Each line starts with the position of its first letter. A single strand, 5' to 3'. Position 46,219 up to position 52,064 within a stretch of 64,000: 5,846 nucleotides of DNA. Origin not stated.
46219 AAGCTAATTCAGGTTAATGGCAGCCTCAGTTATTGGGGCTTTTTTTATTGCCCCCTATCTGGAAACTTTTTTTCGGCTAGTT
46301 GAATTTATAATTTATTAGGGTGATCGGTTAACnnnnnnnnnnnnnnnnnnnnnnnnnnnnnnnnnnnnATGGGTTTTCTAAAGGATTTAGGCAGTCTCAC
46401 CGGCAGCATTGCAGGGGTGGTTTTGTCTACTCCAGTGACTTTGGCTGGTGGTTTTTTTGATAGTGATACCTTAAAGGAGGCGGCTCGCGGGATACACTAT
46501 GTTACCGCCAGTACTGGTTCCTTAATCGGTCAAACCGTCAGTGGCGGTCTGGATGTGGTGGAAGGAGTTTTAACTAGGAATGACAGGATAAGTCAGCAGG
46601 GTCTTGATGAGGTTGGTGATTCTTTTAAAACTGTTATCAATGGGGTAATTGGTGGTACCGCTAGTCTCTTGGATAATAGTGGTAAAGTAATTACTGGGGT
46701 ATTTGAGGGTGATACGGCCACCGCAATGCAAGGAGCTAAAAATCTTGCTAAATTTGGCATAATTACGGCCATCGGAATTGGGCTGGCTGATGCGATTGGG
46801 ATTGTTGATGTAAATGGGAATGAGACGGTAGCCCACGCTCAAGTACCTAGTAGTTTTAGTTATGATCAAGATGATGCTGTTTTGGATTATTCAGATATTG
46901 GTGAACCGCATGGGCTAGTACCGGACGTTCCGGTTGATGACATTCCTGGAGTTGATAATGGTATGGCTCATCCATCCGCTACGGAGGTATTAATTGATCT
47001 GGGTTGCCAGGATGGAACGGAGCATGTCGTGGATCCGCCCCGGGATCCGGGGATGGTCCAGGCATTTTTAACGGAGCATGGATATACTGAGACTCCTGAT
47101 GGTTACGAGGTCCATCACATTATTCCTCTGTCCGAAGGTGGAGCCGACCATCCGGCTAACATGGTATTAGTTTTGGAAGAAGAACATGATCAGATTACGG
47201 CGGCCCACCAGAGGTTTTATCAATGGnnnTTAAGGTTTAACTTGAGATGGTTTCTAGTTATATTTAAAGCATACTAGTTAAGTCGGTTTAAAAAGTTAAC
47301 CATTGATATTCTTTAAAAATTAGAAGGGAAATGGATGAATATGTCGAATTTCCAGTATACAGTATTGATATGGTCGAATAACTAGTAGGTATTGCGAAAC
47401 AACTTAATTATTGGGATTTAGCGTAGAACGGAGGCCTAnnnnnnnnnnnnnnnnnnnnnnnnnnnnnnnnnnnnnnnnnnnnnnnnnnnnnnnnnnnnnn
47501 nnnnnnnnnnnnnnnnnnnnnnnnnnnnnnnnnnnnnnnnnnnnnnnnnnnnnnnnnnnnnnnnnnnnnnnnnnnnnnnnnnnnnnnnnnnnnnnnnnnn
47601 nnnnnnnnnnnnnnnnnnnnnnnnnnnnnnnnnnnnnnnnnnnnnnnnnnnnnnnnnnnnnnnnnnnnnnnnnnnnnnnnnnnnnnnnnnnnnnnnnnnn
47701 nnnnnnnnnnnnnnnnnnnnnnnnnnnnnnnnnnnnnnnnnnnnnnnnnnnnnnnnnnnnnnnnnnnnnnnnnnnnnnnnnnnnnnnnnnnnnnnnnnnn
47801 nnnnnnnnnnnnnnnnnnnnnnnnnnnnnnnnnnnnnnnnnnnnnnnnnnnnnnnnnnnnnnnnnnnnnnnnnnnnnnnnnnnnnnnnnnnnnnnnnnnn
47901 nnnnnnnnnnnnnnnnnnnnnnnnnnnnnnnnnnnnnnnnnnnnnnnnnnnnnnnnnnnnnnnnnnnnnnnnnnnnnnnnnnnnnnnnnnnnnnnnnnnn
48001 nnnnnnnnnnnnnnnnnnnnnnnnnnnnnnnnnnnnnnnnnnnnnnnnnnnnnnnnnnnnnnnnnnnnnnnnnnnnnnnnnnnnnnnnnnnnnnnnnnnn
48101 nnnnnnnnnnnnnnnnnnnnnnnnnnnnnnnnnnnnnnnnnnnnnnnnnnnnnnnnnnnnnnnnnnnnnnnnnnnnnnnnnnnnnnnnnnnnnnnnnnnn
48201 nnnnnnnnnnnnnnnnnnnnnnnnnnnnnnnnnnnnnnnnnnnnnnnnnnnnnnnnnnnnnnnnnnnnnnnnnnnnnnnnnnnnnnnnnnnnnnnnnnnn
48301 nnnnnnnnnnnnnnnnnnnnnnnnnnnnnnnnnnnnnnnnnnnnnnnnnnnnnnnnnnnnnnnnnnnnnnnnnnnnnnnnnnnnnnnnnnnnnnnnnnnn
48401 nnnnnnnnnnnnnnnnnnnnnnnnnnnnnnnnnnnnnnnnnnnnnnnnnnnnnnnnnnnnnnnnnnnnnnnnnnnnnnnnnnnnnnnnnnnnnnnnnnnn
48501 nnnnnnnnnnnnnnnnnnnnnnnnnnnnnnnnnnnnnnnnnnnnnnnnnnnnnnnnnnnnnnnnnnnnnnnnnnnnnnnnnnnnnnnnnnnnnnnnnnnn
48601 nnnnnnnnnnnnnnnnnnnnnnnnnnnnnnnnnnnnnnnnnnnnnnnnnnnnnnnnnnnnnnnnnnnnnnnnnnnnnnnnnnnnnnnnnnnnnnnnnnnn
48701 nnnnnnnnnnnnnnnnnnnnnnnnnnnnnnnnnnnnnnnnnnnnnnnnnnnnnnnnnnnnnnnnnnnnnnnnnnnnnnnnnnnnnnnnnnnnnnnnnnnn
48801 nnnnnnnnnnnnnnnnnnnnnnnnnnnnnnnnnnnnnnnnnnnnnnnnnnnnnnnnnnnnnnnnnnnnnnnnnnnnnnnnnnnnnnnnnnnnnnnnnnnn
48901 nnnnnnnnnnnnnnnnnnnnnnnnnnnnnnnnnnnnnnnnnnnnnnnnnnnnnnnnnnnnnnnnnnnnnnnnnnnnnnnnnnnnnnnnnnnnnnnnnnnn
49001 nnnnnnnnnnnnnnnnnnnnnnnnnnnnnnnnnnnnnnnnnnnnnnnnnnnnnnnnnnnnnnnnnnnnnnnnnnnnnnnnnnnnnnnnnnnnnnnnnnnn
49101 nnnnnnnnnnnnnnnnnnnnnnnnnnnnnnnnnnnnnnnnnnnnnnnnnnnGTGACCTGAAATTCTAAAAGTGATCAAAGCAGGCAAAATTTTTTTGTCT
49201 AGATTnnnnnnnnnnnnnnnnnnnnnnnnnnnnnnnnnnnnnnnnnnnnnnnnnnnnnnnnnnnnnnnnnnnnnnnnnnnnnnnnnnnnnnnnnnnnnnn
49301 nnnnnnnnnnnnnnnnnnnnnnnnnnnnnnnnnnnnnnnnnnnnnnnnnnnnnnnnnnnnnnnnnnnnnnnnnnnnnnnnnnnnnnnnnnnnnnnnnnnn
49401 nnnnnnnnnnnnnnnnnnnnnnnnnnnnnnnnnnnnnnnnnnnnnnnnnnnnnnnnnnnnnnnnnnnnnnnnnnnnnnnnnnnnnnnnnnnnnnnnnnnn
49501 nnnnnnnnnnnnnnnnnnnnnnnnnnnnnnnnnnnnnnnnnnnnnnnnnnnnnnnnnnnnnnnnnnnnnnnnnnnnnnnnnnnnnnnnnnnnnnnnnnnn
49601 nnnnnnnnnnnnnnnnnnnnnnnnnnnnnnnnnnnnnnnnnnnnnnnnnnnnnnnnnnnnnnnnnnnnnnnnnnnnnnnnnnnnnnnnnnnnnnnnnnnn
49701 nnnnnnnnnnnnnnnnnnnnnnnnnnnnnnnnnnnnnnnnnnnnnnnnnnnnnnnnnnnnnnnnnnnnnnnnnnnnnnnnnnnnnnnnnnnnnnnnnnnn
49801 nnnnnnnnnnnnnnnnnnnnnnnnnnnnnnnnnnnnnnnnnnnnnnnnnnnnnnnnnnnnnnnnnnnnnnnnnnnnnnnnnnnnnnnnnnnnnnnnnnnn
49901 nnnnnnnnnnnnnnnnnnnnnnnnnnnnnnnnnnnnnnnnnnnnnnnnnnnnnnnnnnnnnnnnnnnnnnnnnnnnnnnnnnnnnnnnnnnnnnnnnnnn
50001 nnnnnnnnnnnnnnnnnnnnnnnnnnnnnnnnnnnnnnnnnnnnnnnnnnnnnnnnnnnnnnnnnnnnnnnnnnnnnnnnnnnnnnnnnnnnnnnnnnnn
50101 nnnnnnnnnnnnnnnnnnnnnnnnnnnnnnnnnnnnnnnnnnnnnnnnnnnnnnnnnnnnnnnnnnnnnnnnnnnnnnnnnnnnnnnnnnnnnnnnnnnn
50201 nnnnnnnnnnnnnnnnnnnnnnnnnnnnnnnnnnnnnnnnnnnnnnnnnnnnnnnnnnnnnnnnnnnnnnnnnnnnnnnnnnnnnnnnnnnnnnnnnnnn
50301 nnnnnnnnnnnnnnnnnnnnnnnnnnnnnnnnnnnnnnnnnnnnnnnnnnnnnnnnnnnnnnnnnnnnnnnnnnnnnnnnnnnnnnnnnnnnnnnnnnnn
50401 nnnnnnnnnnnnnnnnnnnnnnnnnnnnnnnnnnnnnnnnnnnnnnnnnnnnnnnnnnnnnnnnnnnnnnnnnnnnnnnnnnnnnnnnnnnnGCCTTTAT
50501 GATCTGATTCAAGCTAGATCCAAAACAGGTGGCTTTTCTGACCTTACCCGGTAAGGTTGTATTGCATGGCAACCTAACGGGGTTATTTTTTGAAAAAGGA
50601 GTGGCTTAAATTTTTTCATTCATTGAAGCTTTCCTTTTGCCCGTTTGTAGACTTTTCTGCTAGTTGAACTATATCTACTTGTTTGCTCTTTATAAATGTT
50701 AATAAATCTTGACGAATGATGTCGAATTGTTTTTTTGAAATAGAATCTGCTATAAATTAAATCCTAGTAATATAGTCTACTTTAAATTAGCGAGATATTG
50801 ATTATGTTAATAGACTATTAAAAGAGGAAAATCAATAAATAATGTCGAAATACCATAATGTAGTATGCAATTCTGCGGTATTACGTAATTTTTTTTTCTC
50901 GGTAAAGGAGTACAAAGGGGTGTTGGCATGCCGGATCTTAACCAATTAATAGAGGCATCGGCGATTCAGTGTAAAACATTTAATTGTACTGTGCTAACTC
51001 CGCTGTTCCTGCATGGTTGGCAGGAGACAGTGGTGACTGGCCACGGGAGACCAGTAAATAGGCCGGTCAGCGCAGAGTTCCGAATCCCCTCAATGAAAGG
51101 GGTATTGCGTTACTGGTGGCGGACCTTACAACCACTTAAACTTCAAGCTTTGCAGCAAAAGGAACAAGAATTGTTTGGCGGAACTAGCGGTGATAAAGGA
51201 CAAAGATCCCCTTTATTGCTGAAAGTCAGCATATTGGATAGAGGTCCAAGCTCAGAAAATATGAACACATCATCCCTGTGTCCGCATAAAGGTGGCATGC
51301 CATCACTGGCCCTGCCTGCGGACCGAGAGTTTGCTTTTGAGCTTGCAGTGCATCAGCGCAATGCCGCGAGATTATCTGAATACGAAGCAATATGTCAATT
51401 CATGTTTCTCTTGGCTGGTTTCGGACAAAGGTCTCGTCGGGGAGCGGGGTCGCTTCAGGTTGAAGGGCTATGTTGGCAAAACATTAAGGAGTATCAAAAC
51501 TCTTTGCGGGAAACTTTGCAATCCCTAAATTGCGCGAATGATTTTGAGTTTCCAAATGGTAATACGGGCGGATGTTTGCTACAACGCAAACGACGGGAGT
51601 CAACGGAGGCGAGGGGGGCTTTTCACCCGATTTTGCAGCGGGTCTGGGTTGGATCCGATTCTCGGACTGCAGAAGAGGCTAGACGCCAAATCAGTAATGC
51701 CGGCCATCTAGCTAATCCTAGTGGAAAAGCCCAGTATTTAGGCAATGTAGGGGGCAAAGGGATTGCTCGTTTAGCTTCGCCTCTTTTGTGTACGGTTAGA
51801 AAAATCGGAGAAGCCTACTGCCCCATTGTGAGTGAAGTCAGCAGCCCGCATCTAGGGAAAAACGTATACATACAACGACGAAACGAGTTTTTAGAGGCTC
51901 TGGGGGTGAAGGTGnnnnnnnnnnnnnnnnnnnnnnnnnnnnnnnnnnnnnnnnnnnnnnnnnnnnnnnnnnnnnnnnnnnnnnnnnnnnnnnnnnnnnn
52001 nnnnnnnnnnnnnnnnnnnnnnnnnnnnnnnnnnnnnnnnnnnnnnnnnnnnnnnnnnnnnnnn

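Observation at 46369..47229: Orphan HNH-motif protein with a glycine-zipper N-terminal region, wedged between CRISPR array 1 and the csx1 genes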

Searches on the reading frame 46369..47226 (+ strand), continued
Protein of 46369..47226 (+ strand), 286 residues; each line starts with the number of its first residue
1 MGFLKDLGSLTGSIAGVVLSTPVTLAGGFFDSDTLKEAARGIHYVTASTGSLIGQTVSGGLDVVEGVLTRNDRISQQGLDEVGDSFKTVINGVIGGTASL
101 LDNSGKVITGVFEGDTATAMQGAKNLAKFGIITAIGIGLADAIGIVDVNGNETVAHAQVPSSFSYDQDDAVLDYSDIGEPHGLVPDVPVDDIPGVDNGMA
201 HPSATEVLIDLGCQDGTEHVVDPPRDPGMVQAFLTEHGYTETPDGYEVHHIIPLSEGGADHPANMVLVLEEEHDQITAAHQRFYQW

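Call 88: search_protein_families(library=pfam, proteins=[L041:5925-7289:-, L041:7519-7833:-, L041:8277-9542:+, L041:10328-11839:+, L006:9555-9929:+, L006:8363-9505:+, L038:5635-7206:+, L017:1957-6471:+, L017:6478-7155:+, L035:9204-9482:+], max_evalue=0.001)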
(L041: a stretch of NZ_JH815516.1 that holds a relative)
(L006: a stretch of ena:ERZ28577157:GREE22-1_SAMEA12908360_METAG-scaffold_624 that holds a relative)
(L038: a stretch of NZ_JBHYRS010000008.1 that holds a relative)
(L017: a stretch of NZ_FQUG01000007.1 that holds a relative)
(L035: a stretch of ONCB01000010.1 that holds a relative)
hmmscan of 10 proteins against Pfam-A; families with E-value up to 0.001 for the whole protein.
L041:5925-7289:- (454 aa): 1 family
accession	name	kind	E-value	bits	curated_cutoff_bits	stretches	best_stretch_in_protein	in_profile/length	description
PF09623.16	Cas_NE0113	-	2.3e-28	99.9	23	1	31-230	1-204/208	CRISPR-associated protein NE0113 (Cas_NE0113)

L041:7519-7833:- (104 aa): 0 families

L041:8277-9542:+ (422 aa): 1 family
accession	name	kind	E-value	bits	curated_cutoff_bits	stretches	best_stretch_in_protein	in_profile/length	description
PF08902.16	DUF1848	-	2.4e-90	303.4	30.5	1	66-379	1-262/262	Domain of unknown function (DUF1848)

L041:10328-11839:+ (504 aa): 0 families

L006:9555-9929:+ (125 aa): 0 families

L006:8363-9505:+ (381 aa): 1 family
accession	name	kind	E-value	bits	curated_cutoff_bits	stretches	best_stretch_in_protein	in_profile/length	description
PF09623.16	Cas_NE0113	-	7.6e-46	157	23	1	26-239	1-206/208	CRISPR-associated protein NE0113 (Cas_NE0113)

L038:5635-7206:+ (524 aa): 4 families
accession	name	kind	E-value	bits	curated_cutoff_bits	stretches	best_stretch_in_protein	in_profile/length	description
PF13428.12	TPR_14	-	3.3e-07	30.8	23.5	0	307-346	2-42/44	Tetratricopeptide repeat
PF03704.23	BTAD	-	1.2e-05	26.2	22.1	0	115-155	84-124/146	Bacterial transcriptional activator domain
PF07719.23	TPR_2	-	2.3e-05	24.6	27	0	135-159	9-33/34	Tetratricopeptide repeat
PF00515.34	TPR_1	-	0.00021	21.4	27.8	0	270-296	4-30/34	Tetratricopeptide repeat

L017:1957-6471:+ (1505 aa): 2 families
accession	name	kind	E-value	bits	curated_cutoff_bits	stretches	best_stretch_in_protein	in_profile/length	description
PF01693.22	Cauli_VI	-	3.2e-09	37.3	21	1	494-536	2-44/44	Ribonuclease H1 N-terminal domain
PF00580.27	UvrD-helicase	-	0.00085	19.5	23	1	836-1091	3-235/271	UvrD/REP helicase N-terminal domain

L017:6478-7155:+ (226 aa): 1 family
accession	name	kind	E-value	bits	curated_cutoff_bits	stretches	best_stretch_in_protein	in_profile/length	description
PF17107.11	SesA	-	0.00085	19.9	26.3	0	21-119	33-115/122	N-terminal domain on NACHT_NTPase and P-loop NTPases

L035:9204-9482:+ (93 aa): 0 families

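Call 96: search_protein_families(library=pfam, proteins=[P0121, P0134, P0157, P0183, P0199, P0214, P0122, P0096, P0186, P0172], max_evalue=0.01)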
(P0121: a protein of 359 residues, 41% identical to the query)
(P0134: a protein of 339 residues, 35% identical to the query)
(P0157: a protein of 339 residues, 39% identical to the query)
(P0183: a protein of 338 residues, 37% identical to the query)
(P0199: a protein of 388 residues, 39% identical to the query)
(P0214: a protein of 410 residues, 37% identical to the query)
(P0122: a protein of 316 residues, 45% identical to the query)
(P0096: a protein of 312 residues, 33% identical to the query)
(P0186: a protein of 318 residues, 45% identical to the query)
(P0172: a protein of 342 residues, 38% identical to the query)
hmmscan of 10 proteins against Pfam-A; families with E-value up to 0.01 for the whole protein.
P0121 (359 aa): 2 families
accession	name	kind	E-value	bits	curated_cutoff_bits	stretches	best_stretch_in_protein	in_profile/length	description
PF09611.15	Cas_Csy1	-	1.1e-20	74.6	22.7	1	29-221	6-195/378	CRISPR-associated protein (Cas_Csy1)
PF01844.29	HNH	-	1.3e-05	25.6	21.4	1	317-340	14-37/47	HNH endonuclease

P0134 (339 aa): 2 families
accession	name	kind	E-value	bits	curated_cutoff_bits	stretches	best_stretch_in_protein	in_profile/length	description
PF01844.29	HNH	-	2.9e-07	30.9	21.4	1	292-327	11-46/47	HNH endonuclease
PF04119.17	HSP9_HSP12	-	0.0079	17.1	26.3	0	8-36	15-43/59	Heat shock protein 9/12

P0157 (339 aa): 4 families
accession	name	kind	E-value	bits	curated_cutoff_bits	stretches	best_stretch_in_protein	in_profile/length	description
PF09611.15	Cas_Csy1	-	7.7e-24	84.9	22.7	1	33-185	15-170/378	CRISPR-associated protein (Cas_Csy1)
PF01844.29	HNH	-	1.1e-07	32.3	21.4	1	295-324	14-43/47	HNH endonuclease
PF13391.12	HNH_2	-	0.003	17.8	21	0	294-322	11-55/66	HNH endonuclease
PF13395.12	HNH_4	-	0.0044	17.4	22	0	295-319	18-42/54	HNH endonuclease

P0183 (338 aa): 3 families
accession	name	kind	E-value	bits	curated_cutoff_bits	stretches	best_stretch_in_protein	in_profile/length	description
PF09611.15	Cas_Csy1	-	2.4e-14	53.7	22.7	1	24-169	10-164/378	CRISPR-associated protein (Cas_Csy1)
PF01844.29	HNH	-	1.6e-06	28.6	21.4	1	296-327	15-46/47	HNH endonuclease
PF13395.12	HNH_4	-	0.0045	17.4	22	0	293-319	16-42/54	HNH endonuclease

P0199 (388 aa): 4 families
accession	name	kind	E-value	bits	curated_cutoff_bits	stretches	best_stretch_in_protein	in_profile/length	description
PF09611.15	Cas_Csy1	-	7.6e-15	55.3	22.7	1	56-244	19-191/378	CRISPR-associated protein (Cas_Csy1)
PF01844.29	HNH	-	9.4e-06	26.1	21.4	1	344-366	14-36/47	HNH endonuclease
PF13395.12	HNH_4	-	0.0052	17.2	22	0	342-368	16-42/54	HNH endonuclease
PF13391.12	HNH_2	-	0.0083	16.4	21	0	343-372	11-56/66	HNH endonuclease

P0214 (410 aa): 2 families
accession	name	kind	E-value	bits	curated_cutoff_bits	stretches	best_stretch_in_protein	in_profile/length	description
PF09611.15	Cas_Csy1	-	2.4e-11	43.8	22.7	1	177-246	96-165/378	CRISPR-associated protein (Cas_Csy1)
PF01844.29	HNH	-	6.1e-05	23.5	21.4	1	366-389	14-37/47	HNH endonuclease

P0122 (316 aa): 1 family
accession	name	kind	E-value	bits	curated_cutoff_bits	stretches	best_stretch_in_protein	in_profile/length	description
PF01844.29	HNH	-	4.3e-05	24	21.4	1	268-295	14-41/47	HNH endonuclease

P0096 (312 aa): 1 family
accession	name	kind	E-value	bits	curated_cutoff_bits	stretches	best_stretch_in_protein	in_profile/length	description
PF01844.29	HNH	-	6.1e-06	26.7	21.4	1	268-297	12-41/47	HNH endonuclease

P0186 (318 aa): 2 families
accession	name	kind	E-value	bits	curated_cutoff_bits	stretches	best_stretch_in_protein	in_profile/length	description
PF01844.29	HNH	-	0.00014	22.4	21.4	1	249-273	12-36/47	HNH endonuclease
PF13395.12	HNH_4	-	0.0041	17.5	22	1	249-274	16-41/54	HNH endonuclease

P0172 (342 aa): 2 families
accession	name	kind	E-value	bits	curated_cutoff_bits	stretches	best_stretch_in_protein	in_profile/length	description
PF09611.15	Cas_Csy1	-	1.1e-22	81.1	22.7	1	35-181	19-166/378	CRISPR-associated protein (Cas_Csy1)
PF01844.29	HNH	-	1.1e-05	25.9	21.4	1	302-330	15-43/47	HNH endonuclease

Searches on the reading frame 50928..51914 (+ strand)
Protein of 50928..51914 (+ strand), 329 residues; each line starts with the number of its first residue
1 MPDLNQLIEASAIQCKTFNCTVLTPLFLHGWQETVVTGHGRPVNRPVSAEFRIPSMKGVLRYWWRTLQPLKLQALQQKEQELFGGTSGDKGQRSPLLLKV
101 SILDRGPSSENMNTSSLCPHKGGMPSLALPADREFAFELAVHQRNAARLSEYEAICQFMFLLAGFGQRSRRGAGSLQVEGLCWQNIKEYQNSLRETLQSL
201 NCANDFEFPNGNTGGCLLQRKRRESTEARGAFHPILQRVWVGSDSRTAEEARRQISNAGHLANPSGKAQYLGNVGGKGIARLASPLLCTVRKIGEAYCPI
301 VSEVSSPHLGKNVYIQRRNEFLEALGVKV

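Call 9: search_protein_families(library=ncbifam, proteins=[window:50928-51914:+], max_evalue=0.001)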
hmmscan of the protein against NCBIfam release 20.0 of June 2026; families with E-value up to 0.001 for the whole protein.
window:50928-51914:+ (329 aa): 1 family
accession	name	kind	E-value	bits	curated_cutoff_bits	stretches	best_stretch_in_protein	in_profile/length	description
TIGR01894.1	cas_TM1795_cmr1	hypoth_equivalog_domain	5.9e-09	36.3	28.65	1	22-178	3-165/167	type III-B CRISPR module RAMP protein Cmr1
